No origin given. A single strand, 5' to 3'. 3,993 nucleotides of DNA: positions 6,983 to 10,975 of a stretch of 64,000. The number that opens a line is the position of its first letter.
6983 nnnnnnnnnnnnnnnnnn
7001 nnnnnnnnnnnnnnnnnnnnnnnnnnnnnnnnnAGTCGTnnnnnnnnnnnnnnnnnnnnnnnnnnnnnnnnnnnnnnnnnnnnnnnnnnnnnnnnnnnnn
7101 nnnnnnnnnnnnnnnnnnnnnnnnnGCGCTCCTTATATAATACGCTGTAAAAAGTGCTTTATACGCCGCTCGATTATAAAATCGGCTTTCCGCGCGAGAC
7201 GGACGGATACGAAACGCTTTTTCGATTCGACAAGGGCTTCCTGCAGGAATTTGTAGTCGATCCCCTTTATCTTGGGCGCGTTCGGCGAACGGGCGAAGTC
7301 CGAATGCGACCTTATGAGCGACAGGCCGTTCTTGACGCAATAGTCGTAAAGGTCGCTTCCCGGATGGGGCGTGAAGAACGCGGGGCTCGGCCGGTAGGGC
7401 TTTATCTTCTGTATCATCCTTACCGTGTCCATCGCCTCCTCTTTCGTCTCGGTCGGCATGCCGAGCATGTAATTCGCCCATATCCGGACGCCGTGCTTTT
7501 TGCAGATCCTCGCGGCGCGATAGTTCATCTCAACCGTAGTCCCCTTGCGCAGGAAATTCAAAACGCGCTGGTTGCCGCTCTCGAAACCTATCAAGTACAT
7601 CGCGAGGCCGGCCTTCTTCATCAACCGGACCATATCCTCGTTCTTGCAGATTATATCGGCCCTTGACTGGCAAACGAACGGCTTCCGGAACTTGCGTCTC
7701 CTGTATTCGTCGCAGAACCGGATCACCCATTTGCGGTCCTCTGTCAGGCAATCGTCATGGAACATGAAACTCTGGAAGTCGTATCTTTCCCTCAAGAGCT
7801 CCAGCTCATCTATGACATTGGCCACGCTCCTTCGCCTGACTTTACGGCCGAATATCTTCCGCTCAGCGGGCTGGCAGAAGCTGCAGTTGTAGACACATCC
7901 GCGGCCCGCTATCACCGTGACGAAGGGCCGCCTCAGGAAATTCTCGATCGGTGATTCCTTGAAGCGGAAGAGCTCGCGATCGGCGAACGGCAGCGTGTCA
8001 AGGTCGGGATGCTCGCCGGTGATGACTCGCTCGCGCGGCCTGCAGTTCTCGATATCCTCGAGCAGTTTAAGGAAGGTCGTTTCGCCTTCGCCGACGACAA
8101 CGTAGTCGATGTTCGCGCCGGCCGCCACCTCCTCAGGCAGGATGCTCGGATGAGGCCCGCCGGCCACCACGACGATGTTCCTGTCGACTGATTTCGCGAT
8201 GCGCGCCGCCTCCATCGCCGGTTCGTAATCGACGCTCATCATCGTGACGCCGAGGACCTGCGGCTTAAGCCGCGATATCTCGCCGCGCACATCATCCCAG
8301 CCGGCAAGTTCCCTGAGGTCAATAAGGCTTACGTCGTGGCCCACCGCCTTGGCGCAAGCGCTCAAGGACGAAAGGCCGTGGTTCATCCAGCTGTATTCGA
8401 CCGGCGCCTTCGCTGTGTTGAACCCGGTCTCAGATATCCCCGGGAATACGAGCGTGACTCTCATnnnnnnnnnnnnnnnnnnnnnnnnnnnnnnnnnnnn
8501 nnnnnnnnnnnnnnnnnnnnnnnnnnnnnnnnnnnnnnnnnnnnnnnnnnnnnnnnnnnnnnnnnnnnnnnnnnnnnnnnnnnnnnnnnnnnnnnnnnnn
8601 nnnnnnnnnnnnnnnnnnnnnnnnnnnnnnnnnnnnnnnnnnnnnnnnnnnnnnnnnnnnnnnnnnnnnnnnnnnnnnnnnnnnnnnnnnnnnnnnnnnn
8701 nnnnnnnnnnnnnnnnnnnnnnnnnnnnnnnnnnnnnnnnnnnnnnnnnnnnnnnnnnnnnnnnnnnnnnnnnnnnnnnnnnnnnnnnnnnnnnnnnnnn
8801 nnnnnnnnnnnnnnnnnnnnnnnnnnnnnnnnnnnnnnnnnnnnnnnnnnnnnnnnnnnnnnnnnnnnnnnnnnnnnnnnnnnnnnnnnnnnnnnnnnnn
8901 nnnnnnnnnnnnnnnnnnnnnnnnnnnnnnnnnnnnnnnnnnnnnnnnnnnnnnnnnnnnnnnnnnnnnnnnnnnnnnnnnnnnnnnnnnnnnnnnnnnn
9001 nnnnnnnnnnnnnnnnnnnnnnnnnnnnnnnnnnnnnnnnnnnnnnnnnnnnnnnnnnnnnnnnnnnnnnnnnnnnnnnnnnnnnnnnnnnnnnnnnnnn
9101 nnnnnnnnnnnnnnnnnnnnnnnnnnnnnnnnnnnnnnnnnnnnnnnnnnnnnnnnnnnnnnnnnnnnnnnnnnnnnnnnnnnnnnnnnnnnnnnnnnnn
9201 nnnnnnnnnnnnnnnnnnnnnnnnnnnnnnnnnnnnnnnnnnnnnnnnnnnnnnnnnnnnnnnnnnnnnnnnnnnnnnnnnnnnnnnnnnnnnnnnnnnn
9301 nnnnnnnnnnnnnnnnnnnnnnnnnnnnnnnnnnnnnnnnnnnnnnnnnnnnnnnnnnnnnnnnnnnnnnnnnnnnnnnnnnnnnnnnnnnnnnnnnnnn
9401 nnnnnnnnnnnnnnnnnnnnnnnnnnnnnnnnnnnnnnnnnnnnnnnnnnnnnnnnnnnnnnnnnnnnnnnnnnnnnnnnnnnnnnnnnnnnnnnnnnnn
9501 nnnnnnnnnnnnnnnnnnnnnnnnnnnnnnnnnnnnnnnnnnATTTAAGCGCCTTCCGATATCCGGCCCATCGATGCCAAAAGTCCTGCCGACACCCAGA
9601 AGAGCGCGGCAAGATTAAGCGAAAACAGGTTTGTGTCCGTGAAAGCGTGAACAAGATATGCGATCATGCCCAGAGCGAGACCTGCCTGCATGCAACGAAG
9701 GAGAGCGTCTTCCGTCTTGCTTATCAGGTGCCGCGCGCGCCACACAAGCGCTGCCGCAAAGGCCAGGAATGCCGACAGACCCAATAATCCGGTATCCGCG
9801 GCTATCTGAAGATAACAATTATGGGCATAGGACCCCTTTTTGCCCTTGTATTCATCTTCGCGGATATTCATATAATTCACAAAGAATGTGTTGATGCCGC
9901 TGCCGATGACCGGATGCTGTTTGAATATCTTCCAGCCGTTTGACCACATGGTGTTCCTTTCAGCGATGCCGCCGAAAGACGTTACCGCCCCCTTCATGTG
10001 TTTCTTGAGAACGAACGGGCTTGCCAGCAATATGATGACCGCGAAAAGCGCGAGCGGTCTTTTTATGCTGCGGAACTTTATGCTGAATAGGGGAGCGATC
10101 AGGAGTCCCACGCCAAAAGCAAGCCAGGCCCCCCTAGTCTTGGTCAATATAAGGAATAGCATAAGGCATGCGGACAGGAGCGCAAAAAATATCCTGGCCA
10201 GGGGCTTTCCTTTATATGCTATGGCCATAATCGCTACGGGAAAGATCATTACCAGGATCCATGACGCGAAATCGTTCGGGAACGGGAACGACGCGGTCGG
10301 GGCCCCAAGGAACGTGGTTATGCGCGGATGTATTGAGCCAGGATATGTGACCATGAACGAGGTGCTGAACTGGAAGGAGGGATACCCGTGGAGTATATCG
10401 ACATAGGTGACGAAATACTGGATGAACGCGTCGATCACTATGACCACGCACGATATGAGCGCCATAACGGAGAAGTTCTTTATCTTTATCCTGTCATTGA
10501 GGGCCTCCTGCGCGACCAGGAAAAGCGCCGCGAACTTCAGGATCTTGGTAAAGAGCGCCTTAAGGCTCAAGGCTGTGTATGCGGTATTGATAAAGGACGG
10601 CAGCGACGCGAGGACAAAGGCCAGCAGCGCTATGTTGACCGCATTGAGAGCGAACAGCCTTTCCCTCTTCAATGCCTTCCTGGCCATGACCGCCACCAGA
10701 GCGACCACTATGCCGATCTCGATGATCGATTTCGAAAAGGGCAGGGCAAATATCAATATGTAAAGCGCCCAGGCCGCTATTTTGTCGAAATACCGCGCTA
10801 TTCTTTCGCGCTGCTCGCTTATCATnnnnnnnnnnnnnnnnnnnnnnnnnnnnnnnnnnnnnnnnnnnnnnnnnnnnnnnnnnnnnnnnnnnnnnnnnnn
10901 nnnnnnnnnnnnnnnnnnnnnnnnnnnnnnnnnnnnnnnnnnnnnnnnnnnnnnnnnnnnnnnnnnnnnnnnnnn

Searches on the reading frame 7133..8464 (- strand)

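Call 3: search_protein_families(library=pfam, proteins=[window:7133-8464:-], max_evalue=0.01)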
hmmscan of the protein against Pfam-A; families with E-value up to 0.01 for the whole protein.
window:7133-8464:- (443 aa): 3 families
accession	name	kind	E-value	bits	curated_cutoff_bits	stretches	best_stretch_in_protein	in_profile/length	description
PF02310.24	B12-binding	-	2.6e-21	76.1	32.1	1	20-134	6-120/121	B12 binding domain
PF04055.27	Radical_SAM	-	1e-19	71.7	29.5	1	185-351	2-166/166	Radical SAM superfamily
PF19864.5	Radical_SAM_N2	-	0.0048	16.8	29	0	95-143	85-130/151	Radical SAM proteins, N-terminal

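Call 22: search_protein_families(library=ncbifam, proteins=[window:7133-8464:-], max_evalue=0.001)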
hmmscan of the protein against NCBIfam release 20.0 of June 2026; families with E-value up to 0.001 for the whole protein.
window:7133-8464:- (443 aa): 25 families
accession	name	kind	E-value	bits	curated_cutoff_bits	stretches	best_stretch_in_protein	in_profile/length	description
TIGR02026.1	BchE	equivalog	4.2e-44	151.2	481.35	1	19-375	13-386/497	magnesium-protoporphyrin IX monomethyl ester anaerobic oxidative cyclase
TIGR03471.1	HpnJ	equivalog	8.5e-44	150.2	577.6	1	82-409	83-418/472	hopanoid biosynthesis associated radical SAM protein HpnJ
TIGR04072.2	rSAM_ladder_B12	equivalog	8.3e-39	133.4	360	1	24-355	14-350/443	lipid biosynthesis B12-binding/radical SAM protein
TIGR04013.1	B12_SAM_MJ_1487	hypoth_equivalog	5.8e-35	120.8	251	1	63-372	38-353/382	TIGR04013 family B12-binding domain/radical SAM domain-containing protein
NF050148.1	rSAM_ApyD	equivalog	9.1e-34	116.8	750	1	29-374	26-391/645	RiPP biosynthesis radical SAM protein ApyD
TIGR04367.1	HpnR_B12_rSAM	equivalog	3.6e-29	101.6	650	1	30-372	24-369/490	hopanoid C-3 methylase HpnR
NF038361.1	rSAM_Sden_1168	equivalog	1.4e-26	93.2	575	1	63-413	136-509/560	Sden_1168 family B12-binding radical SAM P-methyltransferase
TIGR04385.1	B12_rSAM_cofa1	equivalog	6.6e-26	91.5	450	1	30-354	22-364/438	B12 lower ligand biosynthesis radical SAM protein BzaD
TIGR03975.1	rSAM_ocin_1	subfamily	1e-23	83.8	281.85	1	58-360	119-436/606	RiPP maturation radical SAM C-methyltransferase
TIGR04479.1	bcpD_PhpK_rSAM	subfamily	1.9e-23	82.6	600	1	56-357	99-414/504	PhpK family radical SAM P-methyltransferase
TIGR04014.1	B12_SAM_MJ_0865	equivalog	2.8e-23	82.4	360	2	268-354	252-336/434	methyl-coenzyme M reductase glutamine C-methyltransferase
TIGR04190.1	B12_SAM_Ta0216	equivalog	1.5e-18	66.7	500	2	170-357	208-398/554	TIGR04190 family B12-binding domain/radical SAM domain protein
NF033070.1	rSAM_AprD4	equivalog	3.2e-15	56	500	1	99-381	121-395/456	AprD4 family radical SAM diol-dehydratase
TIGR04295.1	B12_rSAM_oligo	hypoth_equivalog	5.2e-14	51.8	400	1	37-375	34-385/422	TIGR04295 family B12-binding domain-containing radical SAM protein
NF033712.0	B12_rSAM_KedN5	subfamily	1.4e-12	46.6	700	2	186-346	200-362/624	KedN5 family methylcobalamin-dependent radical SAM C-methyltransferase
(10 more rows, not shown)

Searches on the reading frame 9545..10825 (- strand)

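Call 23: search_protein_families(library=pfam, proteins=[window:9545-10825:-], max_evalue=0.001)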
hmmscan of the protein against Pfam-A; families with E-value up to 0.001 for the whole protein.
window:9545-10825:- (426 aa): 1 family
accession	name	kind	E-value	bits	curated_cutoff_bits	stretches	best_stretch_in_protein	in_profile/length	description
PF04932.20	Wzy_C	-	1.8e-22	80.2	31.7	1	217-354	2-149/149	O-Antigen ligase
